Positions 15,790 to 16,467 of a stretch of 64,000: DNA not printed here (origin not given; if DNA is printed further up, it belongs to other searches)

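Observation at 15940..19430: Phage-encoded Clp proteolytic system: N-domain-less ClpC-like unfoldase with a divergent UVR-repeat gene and an adjacent M20/M42-like peptidase; ClpP encoded separately at 43043-43789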

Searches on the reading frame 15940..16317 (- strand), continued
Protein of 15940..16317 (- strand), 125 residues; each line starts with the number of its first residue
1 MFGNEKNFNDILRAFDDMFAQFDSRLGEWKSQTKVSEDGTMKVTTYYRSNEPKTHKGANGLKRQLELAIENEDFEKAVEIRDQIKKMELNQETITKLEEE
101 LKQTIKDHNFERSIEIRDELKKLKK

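Call 78: find_homologous_proteins(query=A3, max_evalue=0.001)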
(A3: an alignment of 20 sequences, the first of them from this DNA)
Query A3 (20 sequences) (125 aa, profile of the alignment): 870 proteins with E <= 0.001 among 8000 candidates; the best 120 are listed.
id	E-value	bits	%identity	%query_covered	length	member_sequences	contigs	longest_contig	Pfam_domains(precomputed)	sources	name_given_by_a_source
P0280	8.2e-47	177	45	99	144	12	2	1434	PF02151.26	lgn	-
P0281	1.6e-46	176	44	99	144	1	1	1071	PF02151.26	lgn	-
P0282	1.7e-46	176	48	98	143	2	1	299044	PF02151.26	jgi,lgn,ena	jgi:excinuclease UvrABC helicase subunit UvrB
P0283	2.7e-46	175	45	99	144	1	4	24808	PF02151.26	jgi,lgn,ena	jgi:excinuclease UvrABC helicase subunit UvrB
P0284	2.9e-46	175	52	100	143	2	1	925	PF02151.26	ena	-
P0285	3.0e-46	175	45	99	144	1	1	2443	PF02151.26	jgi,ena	jgi:excinuclease UvrABC helicase subunit UvrB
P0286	3.3e-46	175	45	99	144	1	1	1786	PF02151.26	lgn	-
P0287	2.6e-45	172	46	99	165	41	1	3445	PF02151.26,PF17448.8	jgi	jgi:excinuclease UvrABC helicase subunit UvrB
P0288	3.0e-45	172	40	99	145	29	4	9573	PF02151.26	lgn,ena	-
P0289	3.6e-45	171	48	98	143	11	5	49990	PF10516.16,PF02151.26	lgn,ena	-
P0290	7.7e-45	170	45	99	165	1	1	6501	PF02151.26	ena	-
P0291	7.7e-45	170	45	99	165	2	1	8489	PF02151.26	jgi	jgi:excinuclease UvrABC helicase subunit UvrB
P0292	2.3e-44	169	48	98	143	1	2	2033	PF10516.16,PF02151.26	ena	-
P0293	4.2e-44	168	49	99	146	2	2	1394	PF02151.26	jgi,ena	jgi:protein-arginine kinase activator protein McsA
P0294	4.3e-44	168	45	99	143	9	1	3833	PF02151.26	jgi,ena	jgi:excinuclease UvrABC helicase subunit UvrB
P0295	7.3e-44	167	52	99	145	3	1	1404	PF02151.26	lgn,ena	-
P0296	7.4e-44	167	66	99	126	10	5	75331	PF02151.26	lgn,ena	-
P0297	7.8e-44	167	64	99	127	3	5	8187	PF02151.26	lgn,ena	-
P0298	1.2e-43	166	48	99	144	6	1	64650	PF02151.26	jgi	jgi:protein-arginine kinase activator protein McsA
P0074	2.3e-43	165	70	100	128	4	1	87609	PF02151.26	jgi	jgi:protein-arginine kinase activator protein McsA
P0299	2.4e-43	165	66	99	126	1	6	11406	PF02151.26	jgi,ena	jgi:protein-arginine kinase activator protein McsA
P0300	2.7e-43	165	65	99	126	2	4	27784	PF02151.26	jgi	jgi:protein-arginine kinase activator protein McsA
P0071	2.8e-43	165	73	100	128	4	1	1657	PF02151.26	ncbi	-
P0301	3.0e-43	165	42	98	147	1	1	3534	PF02151.26,PF17448.8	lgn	-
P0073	3.3e-43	165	72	100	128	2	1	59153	PF02151.26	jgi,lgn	-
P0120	3.6e-43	165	64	99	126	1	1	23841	PF02151.26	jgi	jgi:protein-arginine kinase activator protein McsA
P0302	3.7e-43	165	52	99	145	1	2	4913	PF02151.26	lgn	-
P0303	4.5e-43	165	53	99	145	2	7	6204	PF02151.26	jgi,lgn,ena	-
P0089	4.5e-43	165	68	99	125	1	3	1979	PF02151.26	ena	-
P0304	6.0e-43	164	50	86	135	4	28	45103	PF02151.26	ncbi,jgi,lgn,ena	jgi:protein-arginine kinase activator protein McsA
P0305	7.3e-43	164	50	86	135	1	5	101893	PF02151.26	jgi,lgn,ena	jgi:protein-arginine kinase activator protein McsA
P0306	7.3e-43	164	49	99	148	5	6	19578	PF02151.26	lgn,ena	-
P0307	7.6e-43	164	48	99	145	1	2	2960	PF02151.26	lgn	-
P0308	8.2e-43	164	43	98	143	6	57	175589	PF10516.16,PF02151.26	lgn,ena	-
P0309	8.2e-43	164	65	99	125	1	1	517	PF02151.26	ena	-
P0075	9.5e-43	163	69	100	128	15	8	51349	PF02151.26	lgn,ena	-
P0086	9.8e-43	163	66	100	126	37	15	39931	PF02151.26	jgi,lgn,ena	jgi:protein-arginine kinase activator protein McsA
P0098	1.0e-42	163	67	99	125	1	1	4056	PF02151.26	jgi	jgi:protein-arginine kinase activator protein McsA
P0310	1.1e-42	163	46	99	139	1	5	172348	PF02151.26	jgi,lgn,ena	jgi:hypothetical protein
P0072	1.1e-42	163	73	100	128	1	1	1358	PF02151.26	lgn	-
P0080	1.5e-42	163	68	99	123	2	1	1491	PF02151.26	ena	-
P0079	1.5e-42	163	67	99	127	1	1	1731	PF02151.26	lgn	-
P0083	1.6e-42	163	69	99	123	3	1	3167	PF02151.26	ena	-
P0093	1.6e-42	163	67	99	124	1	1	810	PF02151.26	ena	-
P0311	1.7e-42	163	43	86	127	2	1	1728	PF02151.26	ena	-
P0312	1.8e-42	163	41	98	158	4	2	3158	PF02151.26,PF17448.8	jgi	-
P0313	1.8e-42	163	68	99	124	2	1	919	PF02151.26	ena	-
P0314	1.8e-42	163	47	99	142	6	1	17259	PF02151.26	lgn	-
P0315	2.4e-42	162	56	100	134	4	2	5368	PF02151.26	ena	-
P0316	2.4e-42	162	61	100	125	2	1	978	PF02151.26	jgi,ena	jgi:protein-arginine kinase activator protein McsA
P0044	2.5e-42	162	84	100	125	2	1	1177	PF02151.26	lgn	-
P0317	2.6e-42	162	60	99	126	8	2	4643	PF02151.26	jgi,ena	-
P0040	2.8e-42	162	85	99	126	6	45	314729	PF02151.26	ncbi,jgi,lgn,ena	jgi:protein-arginine kinase activator protein McsA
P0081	2.9e-42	162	66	99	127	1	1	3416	PF02151.26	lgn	-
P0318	3.0e-42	162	42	98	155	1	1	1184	PF02151.26,PF17448.8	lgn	-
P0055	3.1e-42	162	84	100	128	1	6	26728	PF02151.26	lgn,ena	-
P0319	3.3e-42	162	41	99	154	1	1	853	PF02151.26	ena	-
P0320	3.3e-42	162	64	99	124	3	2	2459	PF02151.26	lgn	-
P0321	3.3e-42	162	62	99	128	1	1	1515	PF02151.26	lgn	-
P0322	3.4e-42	162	42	98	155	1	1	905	PF02151.26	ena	-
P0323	3.4e-42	162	50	94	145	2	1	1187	PF02151.26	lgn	-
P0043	3.4e-42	162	86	100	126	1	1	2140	PF02151.26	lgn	-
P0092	3.8e-42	162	67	99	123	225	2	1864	PF02151.26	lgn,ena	-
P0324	4.4e-42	161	41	99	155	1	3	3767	PF02151.26,PF17448.8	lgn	-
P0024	4.4e-42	161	88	100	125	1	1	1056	PF02151.26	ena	-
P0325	4.8e-42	161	41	98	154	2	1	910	PF02151.26,PF17448.8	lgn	-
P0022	5.0e-42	161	86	100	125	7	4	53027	PF02151.26,PF17448.8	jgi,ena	jgi:protein-arginine kinase activator protein McsA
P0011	5.0e-42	161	89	100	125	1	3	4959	PF02151.26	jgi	jgi:protein-arginine kinase activator protein McsA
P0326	5.2e-42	161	69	99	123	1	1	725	PF02151.26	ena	-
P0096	5.2e-42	161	67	99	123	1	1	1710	PF02151.26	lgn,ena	-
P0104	5.5e-42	161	67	99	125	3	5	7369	PF02151.26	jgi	jgi:protein-arginine kinase activator protein McsA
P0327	5.7e-42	161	47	78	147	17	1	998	PF02151.26,PF20663.4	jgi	jgi:excinuclease UvrABC helicase subunit UvrB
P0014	6.2e-42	161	89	100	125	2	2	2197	PF02151.26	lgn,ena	-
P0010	6.3e-42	161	89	100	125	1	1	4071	PF02151.26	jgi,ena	jgi:protein-arginine kinase activator protein McsA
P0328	6.3e-42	161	64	99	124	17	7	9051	PF02151.26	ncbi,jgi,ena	jgi:excinuclease UvrABC helicase subunit UvrB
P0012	6.3e-42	161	89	99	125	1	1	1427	PF02151.26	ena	-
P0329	6.6e-42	161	61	100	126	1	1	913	PF02151.26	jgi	jgi:excinuclease UvrABC helicase subunit UvrB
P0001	6.7e-42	161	97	100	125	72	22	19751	PF02151.26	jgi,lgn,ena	jgi:protein-arginine kinase activator protein McsA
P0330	7.0e-42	161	41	100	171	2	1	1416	PF02151.26,PF17448.8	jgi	-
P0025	7.3e-42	161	87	100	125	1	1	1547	PF02151.26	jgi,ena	jgi:protein-arginine kinase activator protein McsA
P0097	7.3e-42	161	66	99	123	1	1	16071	PF02151.26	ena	-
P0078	7.9e-42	160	69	99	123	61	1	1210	PF02151.26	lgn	-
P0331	8.1e-42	160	67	99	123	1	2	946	PF02151.26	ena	-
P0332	8.4e-42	160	62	100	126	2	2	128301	PF02151.26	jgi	jgi:excinuclease UvrABC helicase subunit UvrB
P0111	8.4e-42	160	64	100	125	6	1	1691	PF02151.26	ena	-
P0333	8.6e-42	160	67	99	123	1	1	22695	PF02151.26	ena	-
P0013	9.2e-42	160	88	100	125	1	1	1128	PF02151.26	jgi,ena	jgi:protein-arginine kinase activator protein McsA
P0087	9.3e-42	160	68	99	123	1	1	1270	PF02151.26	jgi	jgi:protein-arginine kinase activator protein McsA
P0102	9.7e-42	160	67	99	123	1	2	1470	PF02151.26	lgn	-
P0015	1.0e-41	160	89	100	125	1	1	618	PF02151.26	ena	-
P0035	1.0e-41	160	87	100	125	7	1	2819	PF02151.26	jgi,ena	-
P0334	1.1e-41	160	65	99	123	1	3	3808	PF02151.26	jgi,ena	-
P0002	1.1e-41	160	92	100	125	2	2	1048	PF02151.26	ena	-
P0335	1.1e-41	160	64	99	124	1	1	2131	PF02151.26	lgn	-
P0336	1.1e-41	160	46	86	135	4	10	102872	PF02151.26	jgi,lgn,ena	jgi:protein-arginine kinase activator protein McsA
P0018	1.1e-41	160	89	100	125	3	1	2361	PF02151.26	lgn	-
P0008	1.1e-41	160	89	100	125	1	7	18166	PF02151.26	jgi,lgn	jgi:excinuclease UvrABC helicase subunit UvrB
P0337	1.2e-41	160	65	99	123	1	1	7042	PF02151.26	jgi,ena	-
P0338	1.2e-41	160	49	99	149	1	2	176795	PF02151.26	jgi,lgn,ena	jgi:hypothetical protein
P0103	1.2e-41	160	66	99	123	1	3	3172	PF02151.26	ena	-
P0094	1.2e-41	160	66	99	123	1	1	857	PF02151.26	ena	-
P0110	1.3e-41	160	66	99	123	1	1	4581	PF02151.26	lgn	-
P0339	1.3e-41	160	65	99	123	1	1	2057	PF02151.26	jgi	jgi:protein-arginine kinase activator protein McsA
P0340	1.3e-41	160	41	99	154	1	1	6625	PF02151.26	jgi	-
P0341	1.4e-41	160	42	98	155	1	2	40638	PF02151.26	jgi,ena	-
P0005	1.4e-41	160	90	100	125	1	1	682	PF02151.26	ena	-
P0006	1.4e-41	160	90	100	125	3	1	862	PF02151.26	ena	-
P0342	1.4e-41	160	67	99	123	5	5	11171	PF02151.26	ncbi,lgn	-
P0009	1.4e-41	160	90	100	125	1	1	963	PF02151.26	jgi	jgi:protein-arginine kinase activator protein McsA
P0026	1.5e-41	160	87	100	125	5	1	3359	PF02151.26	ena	-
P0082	1.5e-41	160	68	99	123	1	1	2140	PF02151.26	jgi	-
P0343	1.6e-41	159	61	99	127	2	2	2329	PF02151.26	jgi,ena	jgi:protein-arginine kinase activator protein McsA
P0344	1.7e-41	159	64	100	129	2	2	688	PF02151.26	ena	-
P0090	1.8e-41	159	66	100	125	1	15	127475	PF02151.26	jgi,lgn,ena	-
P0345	1.8e-41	159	50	78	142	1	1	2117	PF02151.26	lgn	-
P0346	1.9e-41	159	63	100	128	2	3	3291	PF02151.26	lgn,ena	-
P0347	1.9e-41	159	63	100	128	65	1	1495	PF02151.26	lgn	-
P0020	1.9e-41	159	86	99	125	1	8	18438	PF02151.26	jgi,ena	-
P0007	2.1e-41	159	89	100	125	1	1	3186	PF02151.26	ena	-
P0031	2.1e-41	159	86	100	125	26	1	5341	PF02151.26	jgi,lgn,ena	-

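Call 107: search_protein_families(library=padloc, proteins=[window:15940-16317:-], max_evalue=0.001)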
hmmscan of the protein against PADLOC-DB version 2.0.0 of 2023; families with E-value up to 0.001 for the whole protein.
window:15940-16317:- (125 aa): 0 families
